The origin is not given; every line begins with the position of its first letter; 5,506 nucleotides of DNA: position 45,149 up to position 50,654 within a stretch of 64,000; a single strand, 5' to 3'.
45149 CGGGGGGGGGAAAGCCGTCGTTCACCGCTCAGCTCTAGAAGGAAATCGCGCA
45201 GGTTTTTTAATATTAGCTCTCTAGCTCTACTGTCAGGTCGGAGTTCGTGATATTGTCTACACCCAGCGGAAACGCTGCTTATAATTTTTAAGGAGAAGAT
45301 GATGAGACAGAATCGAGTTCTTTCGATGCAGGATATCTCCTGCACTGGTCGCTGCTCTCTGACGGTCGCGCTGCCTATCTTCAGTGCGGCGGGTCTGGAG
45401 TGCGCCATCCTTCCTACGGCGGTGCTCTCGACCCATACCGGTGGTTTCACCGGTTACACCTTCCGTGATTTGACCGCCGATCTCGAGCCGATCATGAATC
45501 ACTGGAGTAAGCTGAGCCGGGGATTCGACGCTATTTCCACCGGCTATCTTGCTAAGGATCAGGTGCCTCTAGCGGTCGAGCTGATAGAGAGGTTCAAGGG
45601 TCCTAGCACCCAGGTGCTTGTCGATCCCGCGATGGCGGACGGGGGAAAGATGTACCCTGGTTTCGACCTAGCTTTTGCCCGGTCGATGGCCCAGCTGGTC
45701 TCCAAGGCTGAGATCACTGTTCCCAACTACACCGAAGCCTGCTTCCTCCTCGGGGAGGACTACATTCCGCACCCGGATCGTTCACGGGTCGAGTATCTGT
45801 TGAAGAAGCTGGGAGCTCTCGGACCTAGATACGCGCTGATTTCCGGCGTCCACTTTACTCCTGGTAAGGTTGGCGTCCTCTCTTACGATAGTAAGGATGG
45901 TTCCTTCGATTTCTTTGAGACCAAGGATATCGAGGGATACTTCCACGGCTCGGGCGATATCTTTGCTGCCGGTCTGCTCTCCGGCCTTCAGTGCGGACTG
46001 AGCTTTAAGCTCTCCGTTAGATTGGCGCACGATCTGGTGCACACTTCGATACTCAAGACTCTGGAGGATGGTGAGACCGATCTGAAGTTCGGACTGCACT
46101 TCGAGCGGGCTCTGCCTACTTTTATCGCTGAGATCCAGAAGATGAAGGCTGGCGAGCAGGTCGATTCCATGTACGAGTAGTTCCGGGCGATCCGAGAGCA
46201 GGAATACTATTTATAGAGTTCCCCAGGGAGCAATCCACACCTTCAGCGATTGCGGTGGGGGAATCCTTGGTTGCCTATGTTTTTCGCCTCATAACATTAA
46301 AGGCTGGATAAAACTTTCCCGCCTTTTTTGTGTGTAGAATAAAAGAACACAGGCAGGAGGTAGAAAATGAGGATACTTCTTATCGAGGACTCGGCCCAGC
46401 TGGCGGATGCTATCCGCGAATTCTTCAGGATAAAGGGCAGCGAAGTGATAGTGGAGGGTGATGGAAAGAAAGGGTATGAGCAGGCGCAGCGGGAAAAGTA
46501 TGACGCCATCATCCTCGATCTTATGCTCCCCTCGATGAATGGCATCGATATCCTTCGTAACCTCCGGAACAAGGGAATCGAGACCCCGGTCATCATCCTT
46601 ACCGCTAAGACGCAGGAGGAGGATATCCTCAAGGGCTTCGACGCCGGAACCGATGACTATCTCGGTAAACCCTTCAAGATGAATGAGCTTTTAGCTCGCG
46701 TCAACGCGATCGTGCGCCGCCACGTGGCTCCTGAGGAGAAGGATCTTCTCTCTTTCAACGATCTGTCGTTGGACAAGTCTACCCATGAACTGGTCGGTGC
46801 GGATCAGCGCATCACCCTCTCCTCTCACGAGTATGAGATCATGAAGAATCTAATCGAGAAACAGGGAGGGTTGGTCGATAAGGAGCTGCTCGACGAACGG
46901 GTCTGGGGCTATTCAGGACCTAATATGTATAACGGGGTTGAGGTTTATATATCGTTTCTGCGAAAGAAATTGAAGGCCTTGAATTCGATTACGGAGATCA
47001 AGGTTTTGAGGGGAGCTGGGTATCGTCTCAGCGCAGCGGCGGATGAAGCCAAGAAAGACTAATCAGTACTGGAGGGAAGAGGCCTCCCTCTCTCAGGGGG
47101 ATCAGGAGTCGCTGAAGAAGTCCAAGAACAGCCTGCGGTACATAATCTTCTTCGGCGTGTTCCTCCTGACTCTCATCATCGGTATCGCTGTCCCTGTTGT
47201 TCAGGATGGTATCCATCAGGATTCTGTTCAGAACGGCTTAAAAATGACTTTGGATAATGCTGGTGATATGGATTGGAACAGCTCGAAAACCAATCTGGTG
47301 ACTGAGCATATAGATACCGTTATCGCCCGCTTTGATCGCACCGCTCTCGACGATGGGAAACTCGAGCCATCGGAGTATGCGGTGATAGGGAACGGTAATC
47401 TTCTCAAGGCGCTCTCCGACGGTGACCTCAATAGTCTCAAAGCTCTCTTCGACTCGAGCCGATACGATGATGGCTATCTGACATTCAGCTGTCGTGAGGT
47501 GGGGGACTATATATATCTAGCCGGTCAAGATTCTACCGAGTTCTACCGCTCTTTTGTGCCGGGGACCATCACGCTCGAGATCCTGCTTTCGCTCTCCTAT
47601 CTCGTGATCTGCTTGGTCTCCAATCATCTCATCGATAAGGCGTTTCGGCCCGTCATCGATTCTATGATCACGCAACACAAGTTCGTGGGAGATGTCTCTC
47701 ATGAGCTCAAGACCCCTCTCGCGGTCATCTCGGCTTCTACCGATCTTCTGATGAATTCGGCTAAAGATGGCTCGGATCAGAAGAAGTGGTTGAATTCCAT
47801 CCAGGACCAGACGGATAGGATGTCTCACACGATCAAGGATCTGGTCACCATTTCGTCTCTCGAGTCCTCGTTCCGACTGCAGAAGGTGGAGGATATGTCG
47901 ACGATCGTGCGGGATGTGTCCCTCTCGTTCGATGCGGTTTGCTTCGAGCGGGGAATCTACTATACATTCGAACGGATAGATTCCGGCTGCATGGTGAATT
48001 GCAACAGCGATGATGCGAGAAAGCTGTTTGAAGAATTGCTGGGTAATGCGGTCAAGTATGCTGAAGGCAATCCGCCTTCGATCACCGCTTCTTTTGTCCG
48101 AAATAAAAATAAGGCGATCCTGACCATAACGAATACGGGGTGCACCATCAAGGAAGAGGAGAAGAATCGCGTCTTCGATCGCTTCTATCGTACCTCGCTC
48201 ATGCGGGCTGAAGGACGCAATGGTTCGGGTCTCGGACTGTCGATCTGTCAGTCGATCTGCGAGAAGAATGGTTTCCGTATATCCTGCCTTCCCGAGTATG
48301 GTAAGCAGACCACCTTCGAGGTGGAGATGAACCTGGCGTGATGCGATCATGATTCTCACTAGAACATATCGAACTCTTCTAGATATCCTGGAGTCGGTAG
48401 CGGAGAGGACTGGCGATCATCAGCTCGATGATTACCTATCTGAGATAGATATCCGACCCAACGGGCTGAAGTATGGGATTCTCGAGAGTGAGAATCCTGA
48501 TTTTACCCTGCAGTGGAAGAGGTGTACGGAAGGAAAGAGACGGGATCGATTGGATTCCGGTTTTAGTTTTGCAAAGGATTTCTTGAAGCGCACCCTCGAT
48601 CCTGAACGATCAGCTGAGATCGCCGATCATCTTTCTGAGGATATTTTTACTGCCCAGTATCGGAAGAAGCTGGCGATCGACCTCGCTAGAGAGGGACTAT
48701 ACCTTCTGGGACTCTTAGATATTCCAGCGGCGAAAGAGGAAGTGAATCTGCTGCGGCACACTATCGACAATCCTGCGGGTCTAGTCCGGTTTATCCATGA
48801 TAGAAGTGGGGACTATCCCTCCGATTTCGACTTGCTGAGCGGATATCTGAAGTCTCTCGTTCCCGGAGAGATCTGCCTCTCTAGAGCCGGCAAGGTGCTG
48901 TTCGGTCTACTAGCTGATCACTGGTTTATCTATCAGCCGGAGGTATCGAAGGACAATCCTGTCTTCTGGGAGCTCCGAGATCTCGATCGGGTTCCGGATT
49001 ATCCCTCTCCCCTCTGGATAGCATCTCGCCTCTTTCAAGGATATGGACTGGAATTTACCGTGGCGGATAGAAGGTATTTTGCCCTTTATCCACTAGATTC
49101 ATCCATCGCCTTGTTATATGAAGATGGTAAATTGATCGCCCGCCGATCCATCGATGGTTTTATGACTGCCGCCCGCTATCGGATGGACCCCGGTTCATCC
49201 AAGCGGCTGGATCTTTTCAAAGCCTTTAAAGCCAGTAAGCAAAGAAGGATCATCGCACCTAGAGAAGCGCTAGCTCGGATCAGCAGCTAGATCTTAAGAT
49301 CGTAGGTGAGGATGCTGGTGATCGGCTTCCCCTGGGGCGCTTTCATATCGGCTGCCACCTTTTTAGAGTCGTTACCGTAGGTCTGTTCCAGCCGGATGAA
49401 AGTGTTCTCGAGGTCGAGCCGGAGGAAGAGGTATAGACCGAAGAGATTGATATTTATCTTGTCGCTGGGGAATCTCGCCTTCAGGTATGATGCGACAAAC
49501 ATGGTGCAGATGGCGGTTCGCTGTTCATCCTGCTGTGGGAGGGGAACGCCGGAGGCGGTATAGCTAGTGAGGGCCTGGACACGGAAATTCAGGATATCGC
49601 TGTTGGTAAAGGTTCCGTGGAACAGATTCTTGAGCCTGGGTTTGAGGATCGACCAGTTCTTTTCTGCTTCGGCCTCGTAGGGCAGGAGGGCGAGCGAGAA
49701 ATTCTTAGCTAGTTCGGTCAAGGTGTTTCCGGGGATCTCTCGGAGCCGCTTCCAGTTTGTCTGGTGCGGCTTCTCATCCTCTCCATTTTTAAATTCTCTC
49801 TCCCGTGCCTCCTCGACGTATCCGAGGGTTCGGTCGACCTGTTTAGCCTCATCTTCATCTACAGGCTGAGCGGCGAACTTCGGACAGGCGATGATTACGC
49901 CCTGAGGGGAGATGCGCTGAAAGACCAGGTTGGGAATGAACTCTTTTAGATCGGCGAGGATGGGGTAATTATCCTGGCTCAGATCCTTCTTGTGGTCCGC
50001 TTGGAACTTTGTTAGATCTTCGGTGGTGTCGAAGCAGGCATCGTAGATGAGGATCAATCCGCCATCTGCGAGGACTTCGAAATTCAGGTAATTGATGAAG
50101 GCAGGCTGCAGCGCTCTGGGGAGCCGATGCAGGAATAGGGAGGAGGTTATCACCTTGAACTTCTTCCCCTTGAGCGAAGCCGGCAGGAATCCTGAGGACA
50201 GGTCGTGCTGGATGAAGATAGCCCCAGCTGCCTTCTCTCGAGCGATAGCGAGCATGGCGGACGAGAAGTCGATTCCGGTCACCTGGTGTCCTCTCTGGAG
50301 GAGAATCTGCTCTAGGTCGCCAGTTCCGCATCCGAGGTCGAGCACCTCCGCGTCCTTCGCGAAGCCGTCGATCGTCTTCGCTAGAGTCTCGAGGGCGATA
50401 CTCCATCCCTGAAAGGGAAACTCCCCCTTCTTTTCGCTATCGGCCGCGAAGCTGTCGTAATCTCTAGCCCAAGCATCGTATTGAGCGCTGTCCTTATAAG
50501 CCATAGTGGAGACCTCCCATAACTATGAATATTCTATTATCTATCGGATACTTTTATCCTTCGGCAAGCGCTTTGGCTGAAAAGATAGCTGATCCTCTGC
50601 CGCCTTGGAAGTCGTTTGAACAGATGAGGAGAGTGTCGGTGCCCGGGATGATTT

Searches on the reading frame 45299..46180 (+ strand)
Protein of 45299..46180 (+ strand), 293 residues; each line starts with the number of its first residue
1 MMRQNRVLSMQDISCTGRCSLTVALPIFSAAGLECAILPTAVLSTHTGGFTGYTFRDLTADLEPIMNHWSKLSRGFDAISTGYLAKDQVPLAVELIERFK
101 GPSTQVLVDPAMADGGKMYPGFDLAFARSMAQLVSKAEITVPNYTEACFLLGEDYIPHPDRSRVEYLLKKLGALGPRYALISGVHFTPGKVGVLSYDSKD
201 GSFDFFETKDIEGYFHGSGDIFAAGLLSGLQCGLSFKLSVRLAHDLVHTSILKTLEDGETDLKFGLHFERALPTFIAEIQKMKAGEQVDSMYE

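Call 49: search_protein_families(library=pfam, proteins=[window:45299-46180:+], max_evalue=0.00001)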
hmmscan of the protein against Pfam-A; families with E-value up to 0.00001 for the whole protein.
window:45299-46180:+ (293 aa): 2 families
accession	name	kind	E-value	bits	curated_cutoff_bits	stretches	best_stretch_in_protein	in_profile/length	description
PF08543.17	Phos_pyr_kin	-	1.7e-16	60.8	27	1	75-259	60-240/246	Phosphomethylpyrimidine kinase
PF00294.29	PfkB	-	5.6e-06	26.3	25.8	1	114-246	172-285/302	pfkB family carbohydrate kinase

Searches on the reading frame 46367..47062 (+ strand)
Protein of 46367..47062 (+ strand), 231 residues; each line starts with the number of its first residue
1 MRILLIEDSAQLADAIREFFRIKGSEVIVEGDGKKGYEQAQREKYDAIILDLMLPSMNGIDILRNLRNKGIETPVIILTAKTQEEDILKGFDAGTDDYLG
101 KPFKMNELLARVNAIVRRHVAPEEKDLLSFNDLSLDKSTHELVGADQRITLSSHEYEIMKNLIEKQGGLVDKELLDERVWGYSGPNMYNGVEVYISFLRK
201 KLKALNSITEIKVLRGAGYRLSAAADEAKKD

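Call 49: search_protein_families(library=pfam, proteins=[window:46367-47062:+], max_evalue=0.00001)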
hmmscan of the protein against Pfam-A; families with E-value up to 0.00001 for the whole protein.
window:46367-47062:+ (231 aa): 2 families
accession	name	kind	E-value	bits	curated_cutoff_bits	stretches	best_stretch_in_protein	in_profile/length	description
PF00072.30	Response_reg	-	3.3e-28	98.5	30.2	1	3-113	1-111/111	Response regulator receiver domain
PF00486.34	Trans_reg_C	-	5.2e-15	55.7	26.2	1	147-221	2-77/77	Transcriptional regulatory protein, C terminal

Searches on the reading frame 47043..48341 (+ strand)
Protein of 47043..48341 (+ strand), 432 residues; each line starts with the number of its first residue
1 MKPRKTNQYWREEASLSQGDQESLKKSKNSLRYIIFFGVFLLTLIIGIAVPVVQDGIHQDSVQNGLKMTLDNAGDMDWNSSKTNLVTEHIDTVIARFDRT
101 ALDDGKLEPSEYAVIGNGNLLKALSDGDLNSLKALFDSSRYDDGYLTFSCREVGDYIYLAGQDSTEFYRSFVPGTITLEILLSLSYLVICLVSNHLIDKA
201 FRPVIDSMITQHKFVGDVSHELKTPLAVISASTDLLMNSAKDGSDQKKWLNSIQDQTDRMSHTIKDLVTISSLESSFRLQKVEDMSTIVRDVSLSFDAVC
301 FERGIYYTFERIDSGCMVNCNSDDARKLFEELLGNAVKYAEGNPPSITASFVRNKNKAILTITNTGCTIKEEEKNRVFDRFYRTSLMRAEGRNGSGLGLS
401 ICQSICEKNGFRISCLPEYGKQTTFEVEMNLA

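Call 49: search_protein_families(library=pfam, proteins=[window:47043-48341:+], max_evalue=0.00001)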
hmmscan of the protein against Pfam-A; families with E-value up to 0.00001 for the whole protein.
window:47043-48341:+ (432 aa): 2 families
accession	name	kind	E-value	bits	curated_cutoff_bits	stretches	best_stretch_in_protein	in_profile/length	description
PF02518.31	HATPase_c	-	1.4e-18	67.8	26.4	1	322-430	3-108/111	Histidine kinase-, DNA gyrase B-, and HSP90-like ATPase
PF00512.31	HisKA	-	9.3e-17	61.3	26.9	1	212-275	3-65/66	His Kinase A (phospho-acceptor) domain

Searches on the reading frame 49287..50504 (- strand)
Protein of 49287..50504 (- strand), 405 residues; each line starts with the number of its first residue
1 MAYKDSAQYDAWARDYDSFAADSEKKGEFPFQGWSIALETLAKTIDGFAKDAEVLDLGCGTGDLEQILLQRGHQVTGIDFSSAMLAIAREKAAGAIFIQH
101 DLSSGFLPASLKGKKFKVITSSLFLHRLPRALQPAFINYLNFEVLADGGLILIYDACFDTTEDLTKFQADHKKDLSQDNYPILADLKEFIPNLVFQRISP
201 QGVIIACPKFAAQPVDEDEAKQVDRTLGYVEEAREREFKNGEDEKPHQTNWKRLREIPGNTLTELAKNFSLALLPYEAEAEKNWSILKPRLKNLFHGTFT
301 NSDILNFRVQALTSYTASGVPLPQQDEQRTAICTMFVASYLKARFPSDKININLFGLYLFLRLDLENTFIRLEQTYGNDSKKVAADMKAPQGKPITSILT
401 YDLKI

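Call 49: search_protein_families(library=pfam, proteins=[window:49287-50504:-], max_evalue=0.00001)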
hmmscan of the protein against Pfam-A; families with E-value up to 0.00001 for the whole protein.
window:49287-50504:- (405 aa): 5 families
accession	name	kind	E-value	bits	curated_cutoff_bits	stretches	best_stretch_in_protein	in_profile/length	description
PF13649.12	Methyltransf_25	-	2.5e-14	54.1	27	1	54-148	1-96/97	Methyltransferase domain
PF13847.12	Methyltransf_31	-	5e-13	49.4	27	1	50-165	3-119/145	Methyltransferase domain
PF08242.18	Methyltransf_12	-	2.6e-11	44.6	30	1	55-150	1-97/98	Methyltransferase domain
PF08241.18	Methyltransf_11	-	2.6e-11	44.4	21.2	1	55-132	1-76/95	Methyltransferase domain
PF13489.12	Methyltransf_23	-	6.9e-11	42.6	27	1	48-157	20-120/164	Methyltransferase domain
